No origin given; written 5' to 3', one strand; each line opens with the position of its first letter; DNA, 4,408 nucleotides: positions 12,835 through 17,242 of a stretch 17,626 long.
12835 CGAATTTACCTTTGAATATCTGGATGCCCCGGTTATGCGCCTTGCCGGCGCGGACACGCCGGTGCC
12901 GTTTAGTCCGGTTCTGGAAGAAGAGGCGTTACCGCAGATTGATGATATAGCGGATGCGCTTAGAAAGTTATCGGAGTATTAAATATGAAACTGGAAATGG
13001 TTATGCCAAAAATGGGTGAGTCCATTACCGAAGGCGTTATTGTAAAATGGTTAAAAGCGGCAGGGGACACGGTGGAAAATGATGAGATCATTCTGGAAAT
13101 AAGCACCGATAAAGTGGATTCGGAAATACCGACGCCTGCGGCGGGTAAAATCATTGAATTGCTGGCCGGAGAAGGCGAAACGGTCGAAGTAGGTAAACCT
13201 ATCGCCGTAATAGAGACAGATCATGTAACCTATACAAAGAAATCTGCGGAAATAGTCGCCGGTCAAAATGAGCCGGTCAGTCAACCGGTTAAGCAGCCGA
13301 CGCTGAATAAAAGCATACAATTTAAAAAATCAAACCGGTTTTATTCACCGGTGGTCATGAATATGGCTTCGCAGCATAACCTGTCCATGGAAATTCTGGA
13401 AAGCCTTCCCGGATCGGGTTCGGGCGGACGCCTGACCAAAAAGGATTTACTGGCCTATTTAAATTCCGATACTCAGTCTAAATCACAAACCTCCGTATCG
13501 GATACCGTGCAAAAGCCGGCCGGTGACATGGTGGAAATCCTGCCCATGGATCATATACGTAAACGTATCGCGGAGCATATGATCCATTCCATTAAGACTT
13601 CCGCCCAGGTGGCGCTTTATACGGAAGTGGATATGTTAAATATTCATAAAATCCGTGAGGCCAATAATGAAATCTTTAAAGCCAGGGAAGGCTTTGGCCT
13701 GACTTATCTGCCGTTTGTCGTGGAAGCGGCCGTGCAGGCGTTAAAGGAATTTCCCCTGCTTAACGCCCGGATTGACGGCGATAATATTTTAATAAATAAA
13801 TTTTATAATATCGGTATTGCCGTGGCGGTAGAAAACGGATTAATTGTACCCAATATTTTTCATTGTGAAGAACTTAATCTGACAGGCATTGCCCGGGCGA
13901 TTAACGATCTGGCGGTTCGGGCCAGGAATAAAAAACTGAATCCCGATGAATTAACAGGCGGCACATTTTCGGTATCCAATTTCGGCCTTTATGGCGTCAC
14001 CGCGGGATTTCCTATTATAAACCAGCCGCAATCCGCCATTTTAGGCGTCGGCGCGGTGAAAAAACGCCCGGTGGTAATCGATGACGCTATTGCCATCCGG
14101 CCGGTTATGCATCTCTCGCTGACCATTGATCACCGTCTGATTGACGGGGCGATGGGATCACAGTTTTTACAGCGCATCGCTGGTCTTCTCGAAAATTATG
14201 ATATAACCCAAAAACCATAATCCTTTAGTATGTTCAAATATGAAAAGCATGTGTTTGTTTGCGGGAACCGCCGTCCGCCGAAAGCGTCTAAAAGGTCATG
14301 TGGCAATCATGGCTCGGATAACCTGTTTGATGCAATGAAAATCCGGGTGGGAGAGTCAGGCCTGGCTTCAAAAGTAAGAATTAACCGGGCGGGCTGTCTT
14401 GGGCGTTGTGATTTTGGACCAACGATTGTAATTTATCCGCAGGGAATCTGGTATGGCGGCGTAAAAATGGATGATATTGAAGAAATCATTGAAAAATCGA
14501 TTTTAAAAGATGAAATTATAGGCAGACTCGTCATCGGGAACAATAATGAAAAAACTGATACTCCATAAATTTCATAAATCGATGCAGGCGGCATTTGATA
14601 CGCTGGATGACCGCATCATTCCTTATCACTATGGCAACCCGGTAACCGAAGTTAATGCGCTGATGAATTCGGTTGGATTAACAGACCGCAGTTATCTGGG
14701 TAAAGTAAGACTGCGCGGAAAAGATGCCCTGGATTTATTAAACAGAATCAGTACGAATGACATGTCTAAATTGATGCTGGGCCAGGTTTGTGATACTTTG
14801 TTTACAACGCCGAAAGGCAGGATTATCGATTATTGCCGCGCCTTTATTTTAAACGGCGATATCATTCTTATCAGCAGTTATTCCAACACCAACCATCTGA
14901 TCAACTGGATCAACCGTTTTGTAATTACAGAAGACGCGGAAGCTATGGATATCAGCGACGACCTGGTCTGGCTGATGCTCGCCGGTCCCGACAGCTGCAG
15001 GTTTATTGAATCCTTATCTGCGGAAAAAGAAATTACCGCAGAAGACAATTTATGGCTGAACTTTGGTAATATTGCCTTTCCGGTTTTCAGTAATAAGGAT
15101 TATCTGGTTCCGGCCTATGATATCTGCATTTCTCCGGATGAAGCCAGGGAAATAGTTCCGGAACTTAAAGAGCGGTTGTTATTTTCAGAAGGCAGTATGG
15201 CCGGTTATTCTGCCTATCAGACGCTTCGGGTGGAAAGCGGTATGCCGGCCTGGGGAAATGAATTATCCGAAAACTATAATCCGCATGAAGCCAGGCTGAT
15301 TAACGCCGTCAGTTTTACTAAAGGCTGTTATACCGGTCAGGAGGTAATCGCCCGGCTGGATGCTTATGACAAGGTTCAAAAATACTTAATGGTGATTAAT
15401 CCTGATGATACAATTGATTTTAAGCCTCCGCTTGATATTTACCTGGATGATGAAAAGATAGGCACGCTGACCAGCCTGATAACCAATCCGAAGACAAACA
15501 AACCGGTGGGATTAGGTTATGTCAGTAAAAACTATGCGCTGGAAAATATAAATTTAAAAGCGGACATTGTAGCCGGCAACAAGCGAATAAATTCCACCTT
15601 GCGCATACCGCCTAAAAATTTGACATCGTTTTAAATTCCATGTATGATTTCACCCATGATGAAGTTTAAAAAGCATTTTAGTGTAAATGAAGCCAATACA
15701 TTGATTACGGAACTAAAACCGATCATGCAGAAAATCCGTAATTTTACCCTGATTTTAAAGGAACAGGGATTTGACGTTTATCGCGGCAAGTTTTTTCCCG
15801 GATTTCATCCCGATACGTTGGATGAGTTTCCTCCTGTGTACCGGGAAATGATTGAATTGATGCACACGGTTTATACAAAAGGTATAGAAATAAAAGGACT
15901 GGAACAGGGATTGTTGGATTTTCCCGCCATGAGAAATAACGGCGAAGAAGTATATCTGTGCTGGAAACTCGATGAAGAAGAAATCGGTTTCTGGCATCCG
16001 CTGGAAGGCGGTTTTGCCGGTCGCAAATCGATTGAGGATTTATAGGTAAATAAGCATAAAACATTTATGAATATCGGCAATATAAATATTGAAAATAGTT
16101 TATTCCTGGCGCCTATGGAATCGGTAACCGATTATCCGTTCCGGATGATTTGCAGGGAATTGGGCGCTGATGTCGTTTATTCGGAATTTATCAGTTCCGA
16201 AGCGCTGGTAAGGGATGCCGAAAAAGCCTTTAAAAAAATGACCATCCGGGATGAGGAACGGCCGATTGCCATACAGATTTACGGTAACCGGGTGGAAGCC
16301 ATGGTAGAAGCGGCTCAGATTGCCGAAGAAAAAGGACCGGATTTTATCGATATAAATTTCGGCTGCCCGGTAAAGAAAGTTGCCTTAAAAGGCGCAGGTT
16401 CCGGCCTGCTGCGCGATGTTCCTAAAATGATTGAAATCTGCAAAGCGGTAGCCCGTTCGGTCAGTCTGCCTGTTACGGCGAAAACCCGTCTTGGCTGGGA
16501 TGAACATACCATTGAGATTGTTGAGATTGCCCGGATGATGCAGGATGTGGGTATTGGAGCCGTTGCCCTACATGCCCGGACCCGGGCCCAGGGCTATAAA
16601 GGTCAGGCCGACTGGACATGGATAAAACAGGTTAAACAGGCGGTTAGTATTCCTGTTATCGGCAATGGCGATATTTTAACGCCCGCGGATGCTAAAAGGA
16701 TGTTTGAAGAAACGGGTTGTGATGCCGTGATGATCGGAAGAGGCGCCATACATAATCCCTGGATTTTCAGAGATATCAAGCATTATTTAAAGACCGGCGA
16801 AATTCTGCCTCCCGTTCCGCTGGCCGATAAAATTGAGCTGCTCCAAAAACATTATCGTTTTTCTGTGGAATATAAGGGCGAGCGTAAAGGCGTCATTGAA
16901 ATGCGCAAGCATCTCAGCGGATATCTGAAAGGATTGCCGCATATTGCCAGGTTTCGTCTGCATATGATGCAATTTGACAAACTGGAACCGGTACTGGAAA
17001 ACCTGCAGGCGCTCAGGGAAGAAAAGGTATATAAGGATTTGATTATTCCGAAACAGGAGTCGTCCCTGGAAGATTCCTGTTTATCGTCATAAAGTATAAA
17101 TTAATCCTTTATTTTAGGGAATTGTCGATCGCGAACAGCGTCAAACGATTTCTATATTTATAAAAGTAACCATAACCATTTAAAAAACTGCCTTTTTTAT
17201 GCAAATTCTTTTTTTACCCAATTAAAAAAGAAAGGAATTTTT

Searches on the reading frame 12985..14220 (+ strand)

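Call 6: search_protein_families(library=pfam, proteins=[window:12985-14220:+], max_evalue=0.001)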
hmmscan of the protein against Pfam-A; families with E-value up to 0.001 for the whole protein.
window:12985-14220:+ (411 aa): 3 families
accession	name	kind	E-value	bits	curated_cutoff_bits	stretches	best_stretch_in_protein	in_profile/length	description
PF00198.28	2-oxoacid_dh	-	3.1e-80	269.4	23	1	184-405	5-227/232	2-oxoacid dehydrogenases acyltransferase (catalytic domain)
PF00364.28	Biotin_lipoyl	-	9.8e-21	73.8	22.1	1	4-76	2-73/73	Biotin-requiring enzyme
PF02817.22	E3_binding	-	5e-06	27.1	23.7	1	119-156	2-36/36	e3 binding domain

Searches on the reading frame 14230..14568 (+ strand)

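Call 6: search_protein_families(library=pfam, proteins=[window:14230-14568:+], max_evalue=0.001)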
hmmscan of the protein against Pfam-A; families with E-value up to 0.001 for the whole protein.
window:14230-14568:+ (112 aa): 2 families
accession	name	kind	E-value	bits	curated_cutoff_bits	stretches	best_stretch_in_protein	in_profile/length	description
PF06999.17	Suc_Fer-like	-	1.7e-07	32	34.9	1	4-100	95-188/191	Sucrase/ferredoxin-like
PF01257.25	2Fe-2S_thioredx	-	4.2e-05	23.9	24.8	1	24-89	76-143/145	Thioredoxin-like [2Fe-2S] ferredoxin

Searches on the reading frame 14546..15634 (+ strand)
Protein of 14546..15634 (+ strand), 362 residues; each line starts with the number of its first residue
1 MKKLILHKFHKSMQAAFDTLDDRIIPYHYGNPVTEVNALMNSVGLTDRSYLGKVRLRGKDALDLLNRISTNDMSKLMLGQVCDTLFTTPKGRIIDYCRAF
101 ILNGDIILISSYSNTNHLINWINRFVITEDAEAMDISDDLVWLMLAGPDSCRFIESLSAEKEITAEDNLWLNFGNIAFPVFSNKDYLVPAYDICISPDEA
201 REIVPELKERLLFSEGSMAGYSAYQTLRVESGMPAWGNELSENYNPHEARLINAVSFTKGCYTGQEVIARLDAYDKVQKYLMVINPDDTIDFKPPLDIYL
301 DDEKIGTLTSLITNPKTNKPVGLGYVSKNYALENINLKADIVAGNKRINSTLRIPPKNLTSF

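Call 6: search_protein_families(library=pfam, proteins=[window:14546-15634:+], max_evalue=0.001)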
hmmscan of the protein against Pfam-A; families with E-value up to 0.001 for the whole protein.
window:14546-15634:+ (362 aa): 2 families
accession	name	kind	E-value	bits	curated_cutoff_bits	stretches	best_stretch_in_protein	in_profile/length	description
PF01571.26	GCV_T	-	5e-37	128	25.6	1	6-251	1-252/255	Aminomethyltransferase folate-binding domain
PF08669.17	GCV_T_C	-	1.3e-05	25.5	25.9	1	296-348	19-69/80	Glycine cleavage T-protein C-terminal barrel domain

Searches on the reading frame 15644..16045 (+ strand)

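Call 6: search_protein_families(library=pfam, proteins=[window:15644-16045:+], max_evalue=0.001)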
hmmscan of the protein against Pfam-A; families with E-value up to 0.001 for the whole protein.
window:15644-16045:+ (133 aa): 1 family
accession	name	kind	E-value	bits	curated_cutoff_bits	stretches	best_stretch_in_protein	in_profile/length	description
PF09969.14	DUF2203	-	2.3e-25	90.1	24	1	10-130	1-122/122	Uncharacterized conserved protein (DUF2203)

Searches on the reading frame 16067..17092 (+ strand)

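Call 6: search_protein_families(library=pfam, proteins=[window:16067-17092:+], max_evalue=0.001)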
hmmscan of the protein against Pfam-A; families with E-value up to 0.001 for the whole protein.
window:16067-17092:+ (341 aa): 5 families
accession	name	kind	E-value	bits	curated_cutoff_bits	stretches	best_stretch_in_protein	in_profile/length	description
PF01207.24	Dus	-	6.7e-98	328.1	20.4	1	14-316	2-306/311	Dihydrouridine synthase (Dus)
PF00977.27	His_biosynth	-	7.5e-06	26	23.6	1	142-225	138-220/228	Histidine biosynthesis protein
PF01180.27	DHO_dh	-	1.2e-05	25.1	27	0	185-242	229-288/291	Dihydroorotate dehydrogenase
PF01680.23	SOR_SNZ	-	0.00019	21.7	27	0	122-150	59-84/207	SOR/SNZ family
PF00724.26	Oxidored_FMN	-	0.00078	19.2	27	0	149-242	242-340/342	NADH:flavin oxidoreductase / NADH oxidase family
